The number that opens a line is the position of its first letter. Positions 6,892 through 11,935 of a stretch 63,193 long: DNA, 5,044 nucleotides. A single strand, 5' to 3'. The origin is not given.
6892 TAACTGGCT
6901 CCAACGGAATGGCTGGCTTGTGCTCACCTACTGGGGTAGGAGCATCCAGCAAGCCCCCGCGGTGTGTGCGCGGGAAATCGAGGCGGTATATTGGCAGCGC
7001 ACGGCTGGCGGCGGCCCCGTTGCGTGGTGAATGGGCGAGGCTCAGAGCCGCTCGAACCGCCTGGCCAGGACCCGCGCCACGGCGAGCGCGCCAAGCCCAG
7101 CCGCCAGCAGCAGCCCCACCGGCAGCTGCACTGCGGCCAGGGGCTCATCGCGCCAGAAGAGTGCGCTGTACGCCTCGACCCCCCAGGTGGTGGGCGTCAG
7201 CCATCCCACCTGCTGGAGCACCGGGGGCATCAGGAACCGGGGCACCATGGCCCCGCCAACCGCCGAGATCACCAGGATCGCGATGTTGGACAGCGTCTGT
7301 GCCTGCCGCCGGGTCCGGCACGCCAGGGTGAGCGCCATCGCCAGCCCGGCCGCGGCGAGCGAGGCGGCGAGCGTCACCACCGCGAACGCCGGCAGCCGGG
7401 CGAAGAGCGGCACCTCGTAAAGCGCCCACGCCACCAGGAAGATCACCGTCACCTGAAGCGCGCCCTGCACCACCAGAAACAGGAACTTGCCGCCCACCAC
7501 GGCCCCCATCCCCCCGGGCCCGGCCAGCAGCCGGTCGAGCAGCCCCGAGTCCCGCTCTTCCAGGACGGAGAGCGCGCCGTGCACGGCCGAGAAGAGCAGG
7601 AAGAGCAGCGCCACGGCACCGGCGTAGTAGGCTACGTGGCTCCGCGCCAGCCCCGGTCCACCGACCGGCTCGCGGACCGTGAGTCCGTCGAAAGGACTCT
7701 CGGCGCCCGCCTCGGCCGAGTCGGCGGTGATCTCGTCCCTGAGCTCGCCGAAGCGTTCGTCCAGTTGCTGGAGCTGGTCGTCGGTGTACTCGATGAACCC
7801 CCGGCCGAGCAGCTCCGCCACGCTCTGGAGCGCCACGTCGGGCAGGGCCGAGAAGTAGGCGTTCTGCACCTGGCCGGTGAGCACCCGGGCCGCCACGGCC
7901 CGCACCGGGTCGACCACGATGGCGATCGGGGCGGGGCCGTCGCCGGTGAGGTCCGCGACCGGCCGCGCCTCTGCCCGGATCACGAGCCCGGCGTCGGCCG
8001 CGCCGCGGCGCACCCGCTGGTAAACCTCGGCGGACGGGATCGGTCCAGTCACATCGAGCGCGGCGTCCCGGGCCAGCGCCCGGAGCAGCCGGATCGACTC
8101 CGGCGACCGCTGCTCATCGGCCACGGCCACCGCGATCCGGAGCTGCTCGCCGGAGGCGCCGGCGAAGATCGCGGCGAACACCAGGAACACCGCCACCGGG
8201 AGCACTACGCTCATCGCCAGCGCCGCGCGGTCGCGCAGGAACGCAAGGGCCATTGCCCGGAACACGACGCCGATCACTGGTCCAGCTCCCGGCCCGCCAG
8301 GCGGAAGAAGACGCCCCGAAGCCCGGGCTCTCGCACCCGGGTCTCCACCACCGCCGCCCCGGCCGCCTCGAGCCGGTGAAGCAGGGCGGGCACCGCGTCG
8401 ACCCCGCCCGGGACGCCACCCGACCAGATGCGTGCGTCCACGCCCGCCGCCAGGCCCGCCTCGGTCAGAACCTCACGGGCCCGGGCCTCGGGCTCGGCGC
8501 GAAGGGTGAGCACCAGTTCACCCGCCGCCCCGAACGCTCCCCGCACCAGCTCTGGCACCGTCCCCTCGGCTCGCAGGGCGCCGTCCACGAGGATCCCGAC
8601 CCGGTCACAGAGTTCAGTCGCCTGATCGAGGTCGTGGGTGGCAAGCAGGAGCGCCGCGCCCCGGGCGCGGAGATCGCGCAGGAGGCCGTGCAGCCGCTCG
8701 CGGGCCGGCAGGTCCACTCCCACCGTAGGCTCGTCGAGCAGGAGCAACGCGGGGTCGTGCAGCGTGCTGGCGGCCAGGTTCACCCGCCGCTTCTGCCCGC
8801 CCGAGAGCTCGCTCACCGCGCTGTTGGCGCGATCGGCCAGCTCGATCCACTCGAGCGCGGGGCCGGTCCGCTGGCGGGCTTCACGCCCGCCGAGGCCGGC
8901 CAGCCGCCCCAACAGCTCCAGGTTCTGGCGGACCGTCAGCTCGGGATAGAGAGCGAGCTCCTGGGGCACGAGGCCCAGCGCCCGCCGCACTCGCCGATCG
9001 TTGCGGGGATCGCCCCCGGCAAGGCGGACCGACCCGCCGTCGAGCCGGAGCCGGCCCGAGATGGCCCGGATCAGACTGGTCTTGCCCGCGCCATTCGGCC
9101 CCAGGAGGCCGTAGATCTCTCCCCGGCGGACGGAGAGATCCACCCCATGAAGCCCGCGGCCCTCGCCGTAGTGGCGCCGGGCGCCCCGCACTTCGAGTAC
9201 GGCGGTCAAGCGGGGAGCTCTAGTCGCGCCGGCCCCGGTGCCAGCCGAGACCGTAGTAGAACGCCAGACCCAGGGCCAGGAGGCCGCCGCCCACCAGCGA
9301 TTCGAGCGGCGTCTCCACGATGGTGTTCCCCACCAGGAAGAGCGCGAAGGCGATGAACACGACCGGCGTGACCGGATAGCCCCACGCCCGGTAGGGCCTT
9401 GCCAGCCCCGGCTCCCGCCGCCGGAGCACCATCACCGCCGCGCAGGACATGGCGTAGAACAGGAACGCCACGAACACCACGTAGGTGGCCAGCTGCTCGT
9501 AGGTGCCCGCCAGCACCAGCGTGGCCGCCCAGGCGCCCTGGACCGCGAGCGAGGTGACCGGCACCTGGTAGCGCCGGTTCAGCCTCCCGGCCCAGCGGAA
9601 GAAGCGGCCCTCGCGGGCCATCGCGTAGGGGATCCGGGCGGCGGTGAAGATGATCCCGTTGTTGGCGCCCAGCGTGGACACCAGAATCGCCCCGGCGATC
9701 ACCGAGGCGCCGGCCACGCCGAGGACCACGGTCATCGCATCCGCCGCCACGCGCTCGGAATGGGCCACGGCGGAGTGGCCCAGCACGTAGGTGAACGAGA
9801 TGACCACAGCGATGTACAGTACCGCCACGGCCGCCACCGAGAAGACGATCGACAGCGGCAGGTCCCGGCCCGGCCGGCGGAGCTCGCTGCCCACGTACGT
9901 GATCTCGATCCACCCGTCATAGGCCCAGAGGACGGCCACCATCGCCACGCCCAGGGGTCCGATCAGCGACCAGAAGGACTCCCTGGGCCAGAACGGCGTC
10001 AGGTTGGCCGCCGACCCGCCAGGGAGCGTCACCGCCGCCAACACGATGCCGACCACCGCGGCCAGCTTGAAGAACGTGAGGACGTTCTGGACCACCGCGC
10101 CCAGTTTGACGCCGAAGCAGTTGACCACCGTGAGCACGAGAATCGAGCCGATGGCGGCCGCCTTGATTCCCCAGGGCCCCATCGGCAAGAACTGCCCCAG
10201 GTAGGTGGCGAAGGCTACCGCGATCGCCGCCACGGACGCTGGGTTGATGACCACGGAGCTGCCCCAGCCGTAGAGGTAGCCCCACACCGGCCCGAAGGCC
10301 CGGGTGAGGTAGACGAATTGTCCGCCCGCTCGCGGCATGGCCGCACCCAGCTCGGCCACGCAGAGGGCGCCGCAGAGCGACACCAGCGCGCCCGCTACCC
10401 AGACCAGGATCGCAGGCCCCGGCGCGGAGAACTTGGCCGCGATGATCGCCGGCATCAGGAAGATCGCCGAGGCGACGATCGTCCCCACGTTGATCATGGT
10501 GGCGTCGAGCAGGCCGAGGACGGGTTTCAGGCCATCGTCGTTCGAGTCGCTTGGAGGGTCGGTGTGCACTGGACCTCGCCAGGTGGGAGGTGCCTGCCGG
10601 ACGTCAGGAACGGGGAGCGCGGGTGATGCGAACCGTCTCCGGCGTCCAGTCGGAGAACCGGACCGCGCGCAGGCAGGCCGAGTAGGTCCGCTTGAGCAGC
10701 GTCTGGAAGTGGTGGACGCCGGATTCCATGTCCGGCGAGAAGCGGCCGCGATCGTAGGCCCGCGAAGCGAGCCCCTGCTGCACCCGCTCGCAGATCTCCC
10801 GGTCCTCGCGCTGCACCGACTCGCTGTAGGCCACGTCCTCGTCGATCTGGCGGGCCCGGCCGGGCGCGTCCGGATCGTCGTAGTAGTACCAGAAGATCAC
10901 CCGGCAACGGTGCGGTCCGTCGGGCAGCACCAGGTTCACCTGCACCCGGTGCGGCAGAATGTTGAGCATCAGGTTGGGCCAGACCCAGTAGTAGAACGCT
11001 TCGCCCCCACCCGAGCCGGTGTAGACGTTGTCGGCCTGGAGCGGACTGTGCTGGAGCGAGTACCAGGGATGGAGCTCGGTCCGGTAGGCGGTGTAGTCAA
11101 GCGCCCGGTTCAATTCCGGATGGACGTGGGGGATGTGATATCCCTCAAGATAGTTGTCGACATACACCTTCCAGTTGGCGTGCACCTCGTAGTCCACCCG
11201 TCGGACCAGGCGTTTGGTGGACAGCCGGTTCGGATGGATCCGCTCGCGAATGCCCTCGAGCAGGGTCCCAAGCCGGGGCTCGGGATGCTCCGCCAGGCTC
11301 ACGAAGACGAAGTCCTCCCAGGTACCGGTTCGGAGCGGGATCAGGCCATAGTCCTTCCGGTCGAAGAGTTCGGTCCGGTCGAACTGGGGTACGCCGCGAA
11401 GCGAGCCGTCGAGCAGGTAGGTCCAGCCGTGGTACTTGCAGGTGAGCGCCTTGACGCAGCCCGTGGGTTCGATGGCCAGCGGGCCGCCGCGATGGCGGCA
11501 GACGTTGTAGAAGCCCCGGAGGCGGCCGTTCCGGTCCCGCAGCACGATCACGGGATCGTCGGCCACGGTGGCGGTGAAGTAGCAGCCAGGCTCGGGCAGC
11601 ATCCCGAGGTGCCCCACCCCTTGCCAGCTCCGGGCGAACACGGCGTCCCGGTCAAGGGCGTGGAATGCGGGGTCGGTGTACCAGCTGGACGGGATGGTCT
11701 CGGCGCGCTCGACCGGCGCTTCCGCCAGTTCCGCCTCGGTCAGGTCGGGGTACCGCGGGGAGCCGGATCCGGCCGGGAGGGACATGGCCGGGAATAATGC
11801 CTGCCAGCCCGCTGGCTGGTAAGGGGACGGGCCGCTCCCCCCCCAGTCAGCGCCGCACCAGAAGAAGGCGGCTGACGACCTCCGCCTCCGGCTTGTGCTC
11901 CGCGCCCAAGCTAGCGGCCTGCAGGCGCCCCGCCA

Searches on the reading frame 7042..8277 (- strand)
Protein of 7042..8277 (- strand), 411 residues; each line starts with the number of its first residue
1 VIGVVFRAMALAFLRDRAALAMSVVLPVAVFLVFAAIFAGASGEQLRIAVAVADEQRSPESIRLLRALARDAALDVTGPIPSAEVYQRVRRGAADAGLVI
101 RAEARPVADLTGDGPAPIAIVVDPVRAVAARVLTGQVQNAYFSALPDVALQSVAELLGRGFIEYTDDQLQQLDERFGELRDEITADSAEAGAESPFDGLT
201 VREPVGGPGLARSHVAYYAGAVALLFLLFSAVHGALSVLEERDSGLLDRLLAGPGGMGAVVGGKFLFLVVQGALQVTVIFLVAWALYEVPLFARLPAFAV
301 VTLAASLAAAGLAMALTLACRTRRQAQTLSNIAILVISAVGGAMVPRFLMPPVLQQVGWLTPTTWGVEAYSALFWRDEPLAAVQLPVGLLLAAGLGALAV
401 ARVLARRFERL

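Call 13: search_protein_families(library=pfam, proteins=[window:7042-8277:-], max_evalue=0.001)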
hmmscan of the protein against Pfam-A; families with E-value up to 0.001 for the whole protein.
window:7042-8277:- (411 aa): 3 families
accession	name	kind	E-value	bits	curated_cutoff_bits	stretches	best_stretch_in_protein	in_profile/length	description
PF12698.13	ABC2_membrane_3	-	2e-26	93.4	31.6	1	19-401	3-345/347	ABC-2 family transporter protein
PF01061.29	ABC2_membrane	-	4.5e-19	69.3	26.9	1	219-374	52-210/211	ABC-2 type transporter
PF12679.13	ABC2_membrane_2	-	3.4e-11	43.4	27.2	1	13-405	11-274/283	ABC-2 family transporter protein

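Call 64: find_homologous_proteins(query=window:7045-8277:-, max_evalue=1e-30)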
Query window:7045-8277:- (411 aa): 621 proteins with E <= 1e-30 among 8000 candidates; the best 120 are listed.
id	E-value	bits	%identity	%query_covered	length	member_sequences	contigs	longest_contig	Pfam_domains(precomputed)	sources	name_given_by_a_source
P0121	2.9e-240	815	96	100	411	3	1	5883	PF12679.14,PF01061.30,PF12698.14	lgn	-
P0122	1.3e-216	737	89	92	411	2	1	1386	PF12679.14,PF01061.30,PF12698.14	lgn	-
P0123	8.3e-212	721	85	100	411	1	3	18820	PF12679.14,PF01061.30,PF12698.14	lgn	-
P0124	1.1e-198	678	83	93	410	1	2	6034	PF12679.14,PF01061.30,PF12698.14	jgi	jgi:ABC-2 type transport system permease protein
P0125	7.9e-166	570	69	100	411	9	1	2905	PF12679.14,PF01061.30,PF12698.14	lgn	-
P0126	5.9e-164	564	68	100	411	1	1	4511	PF12679.14,PF01061.30,PF12698.14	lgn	-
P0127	1.3e-163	563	68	100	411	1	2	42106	PF12679.14,PF01061.30,PF12698.14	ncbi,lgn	-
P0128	1.9e-163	562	68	100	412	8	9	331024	PF12679.14,PF01061.30,PF12698.14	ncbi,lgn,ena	-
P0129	7.3e-162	557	67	100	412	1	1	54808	PF12679.14,PF01061.30,PF12698.14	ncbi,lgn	-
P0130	1.4e-160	553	68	100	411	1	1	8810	PF12679.14,PF01061.30,PF12698.14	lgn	-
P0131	2.1e-159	549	68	93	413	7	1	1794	PF12679.14,PF01061.30,PF12698.14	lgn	-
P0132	2.3e-159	549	69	92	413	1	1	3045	PF12679.14,PF01061.30,PF12698.14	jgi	jgi:ABC-2 type transport system permease protein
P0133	1.9e-158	546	67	100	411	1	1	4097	PF12679.14,PF01061.30,PF12698.14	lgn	-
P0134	3.9e-157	541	69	94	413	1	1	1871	PF12679.14,PF01061.30,PF12698.14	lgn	-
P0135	7.5e-157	540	69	94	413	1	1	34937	PF12679.14,PF01061.30,PF12698.14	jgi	-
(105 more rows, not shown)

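Call 65: find_encoding_contigs(protein=P0121, flank=10000, max_places=3)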
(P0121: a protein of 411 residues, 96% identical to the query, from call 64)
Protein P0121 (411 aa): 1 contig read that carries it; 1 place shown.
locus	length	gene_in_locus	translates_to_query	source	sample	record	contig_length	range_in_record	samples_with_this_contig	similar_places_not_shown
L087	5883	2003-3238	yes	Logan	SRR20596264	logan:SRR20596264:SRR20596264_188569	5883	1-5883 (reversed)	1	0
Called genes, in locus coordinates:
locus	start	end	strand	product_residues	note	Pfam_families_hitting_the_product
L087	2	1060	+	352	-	?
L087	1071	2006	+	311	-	PF00005:ABC_tran, PF13304:AAA_21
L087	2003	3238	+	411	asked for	PF12679:ABC2_membrane_2, PF12698:ABC2_membrane_3, PF01061:ABC2_membrane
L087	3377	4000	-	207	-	PF03848:TehB (weak), PF13489:Methyltransf_23, PF13649:Methyltransf_25, PF13847:Methyltransf_31, PF08241:Methyltransf_11, PF08242:Methyltransf_12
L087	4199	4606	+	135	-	PF04116:FA_hydroxylase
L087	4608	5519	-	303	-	PF00494:SQS_PSY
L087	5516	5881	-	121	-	?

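Call 66: find_encoding_contigs(protein=P0123, flank=10000, max_places=3)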
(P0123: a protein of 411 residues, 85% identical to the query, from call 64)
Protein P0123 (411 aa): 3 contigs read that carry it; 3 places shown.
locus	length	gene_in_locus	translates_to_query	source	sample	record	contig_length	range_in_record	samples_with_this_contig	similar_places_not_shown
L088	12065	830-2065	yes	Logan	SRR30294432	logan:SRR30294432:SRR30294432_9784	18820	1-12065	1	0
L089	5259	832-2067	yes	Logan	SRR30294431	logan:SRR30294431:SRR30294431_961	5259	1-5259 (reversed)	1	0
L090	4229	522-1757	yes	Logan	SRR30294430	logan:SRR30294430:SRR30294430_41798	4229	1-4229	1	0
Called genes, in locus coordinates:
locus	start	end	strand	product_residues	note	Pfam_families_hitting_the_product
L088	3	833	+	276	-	?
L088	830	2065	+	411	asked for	PF12679:ABC2_membrane_2, PF12698:ABC2_membrane_3, PF01061:ABC2_membrane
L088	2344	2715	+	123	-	PF13564:DoxX_2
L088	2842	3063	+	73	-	-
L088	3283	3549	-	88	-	PF13490:zf-HC2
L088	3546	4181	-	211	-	PF04542:Sigma70_r2, PF22029:PhyR_sigma2, PF04545:Sigma70_r4 (weak), PF08281:Sigma70_r4_2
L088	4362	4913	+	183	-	PF02627:CMD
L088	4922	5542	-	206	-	PF13489:Methyltransf_23, PF03848:TehB (weak), PF13649:Methyltransf_25, PF13847:Methyltransf_31, PF08241:Methyltransf_11, PF08242:Methyltransf_12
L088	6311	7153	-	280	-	-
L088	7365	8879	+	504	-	PF17899:Peptidase_M61_N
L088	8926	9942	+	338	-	PF23023:Anti-Pycsar_Apyc1, PF00753:Lactamase_B, PF12706:Lactamase_B_2 (weak)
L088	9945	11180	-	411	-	-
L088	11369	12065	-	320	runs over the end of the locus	-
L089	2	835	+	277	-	?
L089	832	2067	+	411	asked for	PF12679:ABC2_membrane_2, PF12698:ABC2_membrane_3, PF01061:ABC2_membrane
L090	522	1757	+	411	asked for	PF12679:ABC2_membrane_2, PF12698:ABC2_membrane_3, PF01061:ABC2_membrane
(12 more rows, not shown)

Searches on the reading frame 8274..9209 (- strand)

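Call 13: search_protein_families(library=pfam, proteins=[window:8274-9209:-], max_evalue=0.001)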
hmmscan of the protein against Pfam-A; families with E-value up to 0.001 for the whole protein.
window:8274-9209:- (311 aa): 3 families
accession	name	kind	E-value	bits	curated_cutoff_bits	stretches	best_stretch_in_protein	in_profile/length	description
PF00005.33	ABC_tran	-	1.6e-33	116.7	25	1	20-162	1-136/137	ABC transporter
PF13304.12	AAA_21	-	8e-14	52.8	27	1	119-193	222-299/304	AAA domain, putative AbiEii toxin, Type IV TA system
PF02463.25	SMC_N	-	0.00059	19.8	40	0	33-51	27-45/220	RecF/RecN/SMC N terminal domain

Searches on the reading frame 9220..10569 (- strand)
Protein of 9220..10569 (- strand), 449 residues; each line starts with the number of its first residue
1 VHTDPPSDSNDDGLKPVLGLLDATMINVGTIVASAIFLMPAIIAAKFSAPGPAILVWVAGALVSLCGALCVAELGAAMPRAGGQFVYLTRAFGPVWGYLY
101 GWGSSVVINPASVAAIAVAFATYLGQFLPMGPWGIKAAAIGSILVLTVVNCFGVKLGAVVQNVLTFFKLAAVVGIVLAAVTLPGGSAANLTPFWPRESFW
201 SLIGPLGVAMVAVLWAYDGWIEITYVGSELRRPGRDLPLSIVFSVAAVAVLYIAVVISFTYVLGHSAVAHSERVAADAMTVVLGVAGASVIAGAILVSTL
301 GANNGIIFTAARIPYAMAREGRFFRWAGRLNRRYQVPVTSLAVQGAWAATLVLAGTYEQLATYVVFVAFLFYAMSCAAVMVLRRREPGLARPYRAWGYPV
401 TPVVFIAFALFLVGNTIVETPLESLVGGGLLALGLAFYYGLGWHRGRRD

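Call 13: search_protein_families(library=pfam, proteins=[window:9220-10569:-], max_evalue=0.001)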
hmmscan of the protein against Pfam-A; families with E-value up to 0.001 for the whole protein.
window:9220-10569:- (449 aa): 2 families
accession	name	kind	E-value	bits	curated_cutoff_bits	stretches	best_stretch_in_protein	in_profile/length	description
PF13520.12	AA_permease_2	-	3.2e-54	184.9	27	1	18-421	1-409/427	Amino acid permease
PF00324.27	AA_permease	-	1.5e-31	110.1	24.6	1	23-413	2-417/470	Amino acid permease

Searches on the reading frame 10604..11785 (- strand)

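Call 13: search_protein_families(library=pfam, proteins=[window:10604-11785:-], max_evalue=0.001)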
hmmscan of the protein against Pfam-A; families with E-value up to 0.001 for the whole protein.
window:10604-11785:- (393 aa): 2 families
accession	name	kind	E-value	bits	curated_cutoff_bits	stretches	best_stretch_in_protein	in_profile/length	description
PF00848.25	Ring_hydroxyl_A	-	4.6e-38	131.6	24.9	1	194-368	7-206/208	Ring hydroxylating alpha subunit (catalytic domain)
PF00355.32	Rieske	-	4.4e-15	55.8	20.3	1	53-138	1-84/88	Rieske [2Fe-2S] domain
